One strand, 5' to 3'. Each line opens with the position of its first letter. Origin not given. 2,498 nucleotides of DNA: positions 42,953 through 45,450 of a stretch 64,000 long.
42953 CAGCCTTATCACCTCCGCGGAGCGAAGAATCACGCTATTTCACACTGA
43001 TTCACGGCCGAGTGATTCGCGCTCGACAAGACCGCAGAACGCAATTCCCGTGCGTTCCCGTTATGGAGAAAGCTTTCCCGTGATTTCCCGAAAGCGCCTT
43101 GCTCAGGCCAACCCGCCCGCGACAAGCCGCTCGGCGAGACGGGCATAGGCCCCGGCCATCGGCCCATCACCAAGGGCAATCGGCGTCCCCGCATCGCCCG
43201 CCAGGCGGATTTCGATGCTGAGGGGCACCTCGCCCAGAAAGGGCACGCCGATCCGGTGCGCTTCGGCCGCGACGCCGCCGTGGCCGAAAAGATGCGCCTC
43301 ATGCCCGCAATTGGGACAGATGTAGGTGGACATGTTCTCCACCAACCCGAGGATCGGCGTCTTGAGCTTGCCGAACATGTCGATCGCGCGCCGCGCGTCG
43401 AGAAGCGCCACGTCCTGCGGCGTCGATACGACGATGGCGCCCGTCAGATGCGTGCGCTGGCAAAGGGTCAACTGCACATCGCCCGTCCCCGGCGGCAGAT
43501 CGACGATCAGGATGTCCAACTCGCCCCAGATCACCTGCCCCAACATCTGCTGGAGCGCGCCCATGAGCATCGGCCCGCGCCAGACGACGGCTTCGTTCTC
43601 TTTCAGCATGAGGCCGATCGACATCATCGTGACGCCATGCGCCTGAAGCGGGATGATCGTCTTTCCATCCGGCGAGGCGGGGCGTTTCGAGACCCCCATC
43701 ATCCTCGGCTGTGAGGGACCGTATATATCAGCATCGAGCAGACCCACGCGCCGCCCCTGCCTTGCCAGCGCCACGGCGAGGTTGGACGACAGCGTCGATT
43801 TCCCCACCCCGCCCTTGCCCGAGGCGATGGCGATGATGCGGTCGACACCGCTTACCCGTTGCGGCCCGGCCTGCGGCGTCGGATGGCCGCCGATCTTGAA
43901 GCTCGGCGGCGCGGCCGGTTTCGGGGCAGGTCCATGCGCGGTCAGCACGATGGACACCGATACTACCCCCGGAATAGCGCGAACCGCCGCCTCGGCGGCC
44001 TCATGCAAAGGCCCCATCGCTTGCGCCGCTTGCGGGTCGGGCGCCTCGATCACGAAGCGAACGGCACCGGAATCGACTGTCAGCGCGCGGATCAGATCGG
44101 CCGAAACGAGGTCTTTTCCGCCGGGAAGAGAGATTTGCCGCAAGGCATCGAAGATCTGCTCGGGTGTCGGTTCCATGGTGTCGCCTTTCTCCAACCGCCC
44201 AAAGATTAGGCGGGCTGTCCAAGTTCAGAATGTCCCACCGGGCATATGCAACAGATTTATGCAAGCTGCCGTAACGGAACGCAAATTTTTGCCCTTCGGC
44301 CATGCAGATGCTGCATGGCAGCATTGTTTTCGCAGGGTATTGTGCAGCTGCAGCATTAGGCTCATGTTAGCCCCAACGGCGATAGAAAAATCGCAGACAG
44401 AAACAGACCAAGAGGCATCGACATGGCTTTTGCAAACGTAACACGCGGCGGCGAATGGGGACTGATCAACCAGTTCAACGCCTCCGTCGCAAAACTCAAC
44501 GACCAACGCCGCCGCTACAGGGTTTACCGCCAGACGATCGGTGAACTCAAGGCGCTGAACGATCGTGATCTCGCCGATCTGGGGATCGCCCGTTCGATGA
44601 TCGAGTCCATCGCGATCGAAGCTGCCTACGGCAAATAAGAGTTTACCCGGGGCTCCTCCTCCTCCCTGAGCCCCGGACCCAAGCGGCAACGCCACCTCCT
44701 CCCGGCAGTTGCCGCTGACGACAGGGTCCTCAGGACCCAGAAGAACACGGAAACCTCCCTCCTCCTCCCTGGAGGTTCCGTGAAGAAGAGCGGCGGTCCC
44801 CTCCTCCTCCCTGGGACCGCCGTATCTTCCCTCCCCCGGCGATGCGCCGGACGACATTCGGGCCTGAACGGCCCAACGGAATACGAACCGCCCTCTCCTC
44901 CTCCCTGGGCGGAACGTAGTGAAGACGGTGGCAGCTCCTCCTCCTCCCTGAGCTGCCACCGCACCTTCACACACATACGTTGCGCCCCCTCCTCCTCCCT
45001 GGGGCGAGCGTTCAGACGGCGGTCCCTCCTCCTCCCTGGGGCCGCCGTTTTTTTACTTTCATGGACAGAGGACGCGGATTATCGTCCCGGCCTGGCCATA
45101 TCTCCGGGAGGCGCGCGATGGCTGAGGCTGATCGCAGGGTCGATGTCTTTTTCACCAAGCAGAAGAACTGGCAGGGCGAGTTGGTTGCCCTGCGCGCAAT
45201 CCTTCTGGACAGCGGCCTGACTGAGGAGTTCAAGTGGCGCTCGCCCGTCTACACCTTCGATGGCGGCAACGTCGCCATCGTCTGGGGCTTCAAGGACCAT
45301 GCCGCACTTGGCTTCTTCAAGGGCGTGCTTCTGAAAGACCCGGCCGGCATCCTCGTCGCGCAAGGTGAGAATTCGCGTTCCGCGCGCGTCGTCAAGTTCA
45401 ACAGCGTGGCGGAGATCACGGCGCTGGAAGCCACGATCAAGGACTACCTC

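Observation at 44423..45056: DUF1127 gene followed by eight tandem hairpins, each displaying CCUCCUCCC in its loop (four two-hairpin sRNA units)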

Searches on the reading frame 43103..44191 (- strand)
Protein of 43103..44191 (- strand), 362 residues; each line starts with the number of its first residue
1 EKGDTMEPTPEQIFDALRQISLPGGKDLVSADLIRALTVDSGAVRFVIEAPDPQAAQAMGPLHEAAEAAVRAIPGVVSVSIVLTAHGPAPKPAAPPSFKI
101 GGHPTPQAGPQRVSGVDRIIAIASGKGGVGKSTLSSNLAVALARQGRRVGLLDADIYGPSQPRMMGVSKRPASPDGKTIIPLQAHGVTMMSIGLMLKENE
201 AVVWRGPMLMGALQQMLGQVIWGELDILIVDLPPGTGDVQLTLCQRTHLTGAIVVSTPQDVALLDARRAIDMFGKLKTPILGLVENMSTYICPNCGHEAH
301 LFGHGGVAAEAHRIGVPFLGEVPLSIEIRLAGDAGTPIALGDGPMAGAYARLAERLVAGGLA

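Call 12: search_protein_families(library=pfam, proteins=[window:43103-44191:-], max_evalue=0.01)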
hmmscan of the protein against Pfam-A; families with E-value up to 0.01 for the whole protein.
window:43103-44191:- (362 aa): 12 families
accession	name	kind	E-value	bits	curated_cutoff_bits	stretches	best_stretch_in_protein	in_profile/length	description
PF10609.15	ParA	-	3.7e-98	328.3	27.1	1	116-356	2-245/246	NUBPL iron-transfer P-loop NTPase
PF01883.24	FeS_assembly_P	-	2.6e-17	63.3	23.5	1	11-81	2-73/73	Iron-sulfur cluster assembly protein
PF01656.29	CbiA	-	5.4e-16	59.1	25.4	1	120-336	1-123/125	CobQ/CobB/MinD/ParA nucleotide binding domain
PF13614.12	AAA_31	-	6.5e-11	42.9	27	1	118-157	2-41/177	AAA domain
PF09140.17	MipZ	-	5.4e-08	32.9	20.7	1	119-265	2-135/262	ATPase MipZ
PF02374.21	ArsA_ATPase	-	1.3e-06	28.3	24.3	1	122-155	5-38/305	Anion-transporting ATPase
PF00142.24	Fer4_NifH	-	3.3e-05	23.9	25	1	120-155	3-37/271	4Fe-4S iron sulfur cluster binding proteins, NifH/frxC family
PF07015.17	VirC1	-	0.00059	19.7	24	1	119-156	3-40/231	VirC1 protein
PF16575.11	CLP1_P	-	0.00065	20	26.6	1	125-157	1-33/188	mRNA cleavage and polyadenylation factor CLP1 P-loop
PF13481.12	AAA_25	-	0.00073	19.6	27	1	120-149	35-63/195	AAA domain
PF03308.22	MeaB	-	0.0013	18.2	23.1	1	124-160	39-72/273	Methylmalonyl Co-A mutase-associated GTPase MeaB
PF06564.18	CBP_BcsQ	-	0.0087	16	21.3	0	119-154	3-38/234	Cellulose biosynthesis protein BcsQ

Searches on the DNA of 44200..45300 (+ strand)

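Call 4: search_rna_families(source=window, start=44200, end=45300, threshold=evalue, max_evalue=10, show_alignments=8)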
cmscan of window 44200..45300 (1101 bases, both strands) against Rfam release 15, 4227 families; matches with E-value up to 10: 27.
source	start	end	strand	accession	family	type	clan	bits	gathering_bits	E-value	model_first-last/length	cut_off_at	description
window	44743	44828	+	RF02791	CcsR1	Gene; sRNA;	-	52.8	65.3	7.5e-12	1-83/83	no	Conserved CCUCCUCCC motif stress-induced RNA 1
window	44921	45053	+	RF02344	ar14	Gene; sRNA;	-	51.2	58.8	3.6e-08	1-123/123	no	Alphaproteobacterial ar14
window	44975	45053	+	RF02791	CcsR1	Gene; sRNA;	-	47.2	65.3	3.5e-10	1-83/83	no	Conserved CCUCCUCCC motif stress-induced RNA 1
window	44740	44859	+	RF02344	ar14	Gene; sRNA;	-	43.3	58.8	2e-06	1-123/123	no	Alphaproteobacterial ar14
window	44641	44720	+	RF02791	CcsR1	Gene; sRNA;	-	41.2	65.3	2.1e-08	1-83/83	no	Conserved CCUCCUCCC motif stress-induced RNA 1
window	44879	44967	+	RF02791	CcsR1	Gene; sRNA;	-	32.2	65.3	9.2e-06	1-83/83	no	Conserved CCUCCUCCC motif stress-induced RNA 1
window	44976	45053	+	RF01066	6C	Cis-reg;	-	28.7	47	0.17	1-75/75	no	6C RNA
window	44881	44967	+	RF01066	6C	Cis-reg;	-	27.2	47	0.31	1-75/75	no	6C RNA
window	44700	44828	+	RF02342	ar7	Gene; sRNA;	-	25.7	60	0.0084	1-145/145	no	Alphaproteobacterial sRNA ar7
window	44734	44817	-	RF02598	EBv-sisRNA-2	Gene;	-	25.7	41.8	0.23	1-76/76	no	Epstein-Barr virus stable intronic sequence RNA 2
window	44906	44988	+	RF03629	mir-641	Gene; miRNA;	-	24.4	100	0.057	1-98/98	no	mir-641 microRNA precursor family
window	44907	44987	-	RF00891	mir-671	Gene; miRNA;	-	22.8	65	0.42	1-84/84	no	mir-671 microRNA precursor family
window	44975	45051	+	RF02833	Scr3202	Gene; sRNA;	-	22.6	52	1.2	1-95/95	no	Streptomyces RNA 3202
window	44913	44980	-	RF00802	mir-207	Gene; miRNA;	-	22.2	88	0.23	1-78/78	no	mir-207 microRNA precursor family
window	44874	45013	+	RF02342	ar7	Gene; sRNA;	-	19.6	60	0.22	1-145/145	no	Alphaproteobacterial sRNA ar7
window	44746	44828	+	RF01066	6C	Cis-reg;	-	19.2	47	8.3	1-75/75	no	6C RNA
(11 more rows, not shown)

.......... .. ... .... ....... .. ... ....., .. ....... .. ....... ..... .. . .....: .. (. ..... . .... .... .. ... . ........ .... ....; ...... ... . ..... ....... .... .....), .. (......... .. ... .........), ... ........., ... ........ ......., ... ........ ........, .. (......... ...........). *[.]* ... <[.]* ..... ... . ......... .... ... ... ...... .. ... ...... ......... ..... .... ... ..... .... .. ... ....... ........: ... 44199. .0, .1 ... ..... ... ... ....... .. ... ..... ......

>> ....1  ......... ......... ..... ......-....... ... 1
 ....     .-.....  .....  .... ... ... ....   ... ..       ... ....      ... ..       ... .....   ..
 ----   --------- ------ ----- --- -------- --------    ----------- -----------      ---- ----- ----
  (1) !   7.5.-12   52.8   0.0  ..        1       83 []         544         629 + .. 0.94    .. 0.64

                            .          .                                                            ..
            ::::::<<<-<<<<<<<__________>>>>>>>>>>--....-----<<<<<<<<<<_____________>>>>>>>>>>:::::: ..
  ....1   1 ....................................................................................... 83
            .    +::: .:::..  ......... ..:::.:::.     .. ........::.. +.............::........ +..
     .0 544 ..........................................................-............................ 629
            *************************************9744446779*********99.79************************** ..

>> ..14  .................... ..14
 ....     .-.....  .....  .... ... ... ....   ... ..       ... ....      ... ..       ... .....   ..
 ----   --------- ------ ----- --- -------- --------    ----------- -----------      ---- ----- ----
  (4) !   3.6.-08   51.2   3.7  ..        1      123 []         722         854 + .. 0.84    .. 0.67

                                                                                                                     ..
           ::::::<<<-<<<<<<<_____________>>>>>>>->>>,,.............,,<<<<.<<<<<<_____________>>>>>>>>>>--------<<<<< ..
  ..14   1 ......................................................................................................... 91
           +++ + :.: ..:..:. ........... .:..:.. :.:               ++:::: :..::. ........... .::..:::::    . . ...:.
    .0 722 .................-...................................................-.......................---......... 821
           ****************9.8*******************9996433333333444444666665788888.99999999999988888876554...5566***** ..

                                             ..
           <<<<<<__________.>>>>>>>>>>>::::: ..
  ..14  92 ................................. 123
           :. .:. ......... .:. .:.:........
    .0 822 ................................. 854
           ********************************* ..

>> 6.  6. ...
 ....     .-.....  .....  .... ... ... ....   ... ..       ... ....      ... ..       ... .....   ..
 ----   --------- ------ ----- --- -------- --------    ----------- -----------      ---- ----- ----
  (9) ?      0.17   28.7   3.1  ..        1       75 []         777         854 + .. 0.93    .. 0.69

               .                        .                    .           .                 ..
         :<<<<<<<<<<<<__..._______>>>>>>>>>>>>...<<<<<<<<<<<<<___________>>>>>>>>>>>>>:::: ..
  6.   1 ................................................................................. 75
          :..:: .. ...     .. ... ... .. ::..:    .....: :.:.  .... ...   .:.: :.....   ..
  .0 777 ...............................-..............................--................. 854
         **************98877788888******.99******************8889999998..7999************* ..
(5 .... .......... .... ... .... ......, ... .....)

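Call 37: search_rna_families(source=L019, start=2700, end=3800, threshold=evalue, max_evalue=0.001)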
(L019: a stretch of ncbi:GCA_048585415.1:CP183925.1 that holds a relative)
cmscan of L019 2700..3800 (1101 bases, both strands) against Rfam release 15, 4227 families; matches with E-value up to 0.001: 8.
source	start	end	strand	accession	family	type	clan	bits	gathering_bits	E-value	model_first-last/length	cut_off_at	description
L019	3217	3299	+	RF02791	CcsR1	Gene; sRNA;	-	106.2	65.3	1.2e-27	1-83/83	no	Conserved CCUCCUCCC motif stress-induced RNA 1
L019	3440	3519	+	RF02791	CcsR1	Gene; sRNA;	-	54.1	65.3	3e-12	1-83/83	no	Conserved CCUCCUCCC motif stress-induced RNA 1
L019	3325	3403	+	RF02791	CcsR1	Gene; sRNA;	-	52.6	65.3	8.5e-12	1-83/83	no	Conserved CCUCCUCCC motif stress-induced RNA 1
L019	3553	3632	+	RF02791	CcsR1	Gene; sRNA;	-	51.6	65.3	1.7e-11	1-83/83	no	Conserved CCUCCUCCC motif stress-induced RNA 1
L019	3217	3301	+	RF02344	ar14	Gene; sRNA;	-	45.5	58.8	6.5e-07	1-123/123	no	Alphaproteobacterial ar14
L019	3322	3425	+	RF02344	ar14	Gene; sRNA;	-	42.6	58.8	2.8e-06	1-123/123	no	Alphaproteobacterial ar14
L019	3551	3666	+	RF02344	ar14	Gene; sRNA;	-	36.9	58.8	5.3e-05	1-123/123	no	Alphaproteobacterial ar14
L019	3441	3513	+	RF02344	ar14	Gene; sRNA;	-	35.3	58.8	0.00012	7-78/123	no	Alphaproteobacterial ar14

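Call 68: search_rna_families(sources=[L008, L007], threshold=evalue, max_evalue=0.0001)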
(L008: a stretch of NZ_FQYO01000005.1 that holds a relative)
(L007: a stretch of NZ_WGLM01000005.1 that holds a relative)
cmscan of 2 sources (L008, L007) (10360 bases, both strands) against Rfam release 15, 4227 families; matches with E-value up to 0.0001: 5.
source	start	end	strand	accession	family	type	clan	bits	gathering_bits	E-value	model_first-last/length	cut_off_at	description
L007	3073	3198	+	RF02344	ar14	Gene; sRNA;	-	53.8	58.8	9.1e-08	1-123/123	no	Alphaproteobacterial ar14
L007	2817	2947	+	RF02344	ar14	Gene; sRNA;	-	52.9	58.8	1.4e-07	1-123/123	no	Alphaproteobacterial ar14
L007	3115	3199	+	RF02791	CcsR1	Gene; sRNA;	-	40.5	65.3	3.2e-07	1-83/83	no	Conserved CCUCCUCCC motif stress-induced RNA 1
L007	2777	2861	+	RF02791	CcsR1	Gene; sRNA;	-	36.1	65.3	6.1e-06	1-83/83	no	Conserved CCUCCUCCC motif stress-induced RNA 1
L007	2946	3029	+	RF02791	CcsR1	Gene; sRNA;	-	35.4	65.3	1e-05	1-83/83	no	Conserved CCUCCUCCC motif stress-induced RNA 1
